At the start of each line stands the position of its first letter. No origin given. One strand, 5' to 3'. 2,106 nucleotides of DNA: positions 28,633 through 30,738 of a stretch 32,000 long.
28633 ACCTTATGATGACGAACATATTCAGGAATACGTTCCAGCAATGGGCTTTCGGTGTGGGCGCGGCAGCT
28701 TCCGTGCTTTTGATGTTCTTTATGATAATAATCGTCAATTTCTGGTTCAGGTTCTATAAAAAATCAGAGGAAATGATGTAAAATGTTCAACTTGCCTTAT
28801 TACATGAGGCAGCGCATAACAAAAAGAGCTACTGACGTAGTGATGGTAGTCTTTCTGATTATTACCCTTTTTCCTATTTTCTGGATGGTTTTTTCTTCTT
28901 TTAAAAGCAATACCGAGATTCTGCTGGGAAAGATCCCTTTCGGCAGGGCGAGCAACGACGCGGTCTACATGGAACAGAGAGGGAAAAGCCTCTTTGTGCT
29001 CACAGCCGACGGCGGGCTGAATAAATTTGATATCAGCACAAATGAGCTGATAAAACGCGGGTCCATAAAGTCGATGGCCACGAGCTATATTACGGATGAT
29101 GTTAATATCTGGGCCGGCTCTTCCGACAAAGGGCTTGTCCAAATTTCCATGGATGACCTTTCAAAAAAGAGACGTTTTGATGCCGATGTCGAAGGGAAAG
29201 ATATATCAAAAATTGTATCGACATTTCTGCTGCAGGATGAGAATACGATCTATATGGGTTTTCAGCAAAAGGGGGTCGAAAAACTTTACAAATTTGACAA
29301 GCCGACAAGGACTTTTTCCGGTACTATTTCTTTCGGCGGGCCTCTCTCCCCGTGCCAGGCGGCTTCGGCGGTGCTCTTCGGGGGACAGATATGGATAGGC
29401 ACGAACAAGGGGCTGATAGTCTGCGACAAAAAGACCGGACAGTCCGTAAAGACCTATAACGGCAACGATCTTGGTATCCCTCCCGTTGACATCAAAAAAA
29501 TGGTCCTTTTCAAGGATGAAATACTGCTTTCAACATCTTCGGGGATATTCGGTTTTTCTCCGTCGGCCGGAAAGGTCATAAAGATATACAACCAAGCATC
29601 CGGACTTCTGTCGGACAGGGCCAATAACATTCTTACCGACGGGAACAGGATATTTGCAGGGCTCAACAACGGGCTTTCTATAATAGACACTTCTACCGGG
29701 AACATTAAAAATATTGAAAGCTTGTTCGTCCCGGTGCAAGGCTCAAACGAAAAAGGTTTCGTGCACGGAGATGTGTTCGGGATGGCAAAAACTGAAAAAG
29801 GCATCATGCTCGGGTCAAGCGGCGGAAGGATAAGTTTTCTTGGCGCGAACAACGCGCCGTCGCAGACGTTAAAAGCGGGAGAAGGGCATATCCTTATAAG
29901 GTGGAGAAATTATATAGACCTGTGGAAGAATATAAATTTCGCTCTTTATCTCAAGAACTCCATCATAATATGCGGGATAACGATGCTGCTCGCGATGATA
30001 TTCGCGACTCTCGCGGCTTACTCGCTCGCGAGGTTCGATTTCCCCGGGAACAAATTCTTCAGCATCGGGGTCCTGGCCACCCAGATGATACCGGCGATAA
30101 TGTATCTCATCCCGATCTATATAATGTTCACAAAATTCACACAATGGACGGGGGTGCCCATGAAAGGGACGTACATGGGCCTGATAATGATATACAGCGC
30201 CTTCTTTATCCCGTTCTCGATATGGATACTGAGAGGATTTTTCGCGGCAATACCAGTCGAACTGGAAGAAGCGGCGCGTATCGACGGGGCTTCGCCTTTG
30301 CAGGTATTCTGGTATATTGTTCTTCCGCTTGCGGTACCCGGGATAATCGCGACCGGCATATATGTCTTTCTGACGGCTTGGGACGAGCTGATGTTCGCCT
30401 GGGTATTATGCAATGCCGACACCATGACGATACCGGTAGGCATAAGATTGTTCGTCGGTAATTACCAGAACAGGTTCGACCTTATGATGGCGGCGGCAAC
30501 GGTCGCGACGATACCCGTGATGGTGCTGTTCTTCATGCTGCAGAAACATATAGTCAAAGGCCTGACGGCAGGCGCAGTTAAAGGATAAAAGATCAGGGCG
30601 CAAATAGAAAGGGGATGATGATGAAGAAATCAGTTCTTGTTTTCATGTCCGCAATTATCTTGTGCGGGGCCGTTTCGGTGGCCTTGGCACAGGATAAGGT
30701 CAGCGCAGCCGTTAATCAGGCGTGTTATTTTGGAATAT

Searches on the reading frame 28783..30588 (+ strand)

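Call 6: search_protein_families(library=pfam, proteins=[window:28783-30588:+], max_evalue=0.01)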
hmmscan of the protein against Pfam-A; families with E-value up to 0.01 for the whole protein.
window:28783-30588:+ (601 aa): 2 families
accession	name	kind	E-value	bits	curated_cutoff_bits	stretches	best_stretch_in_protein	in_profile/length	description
PF00528.27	BPD_transp_1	-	1.6e-18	67.6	26.4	1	408-594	5-182/184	Binding-protein-dependent transport system inner membrane component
PF16819.11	DUF5074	-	1.8e-09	37.5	27.2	1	193-312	45-180/353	Domain of unknown function (DUF5074)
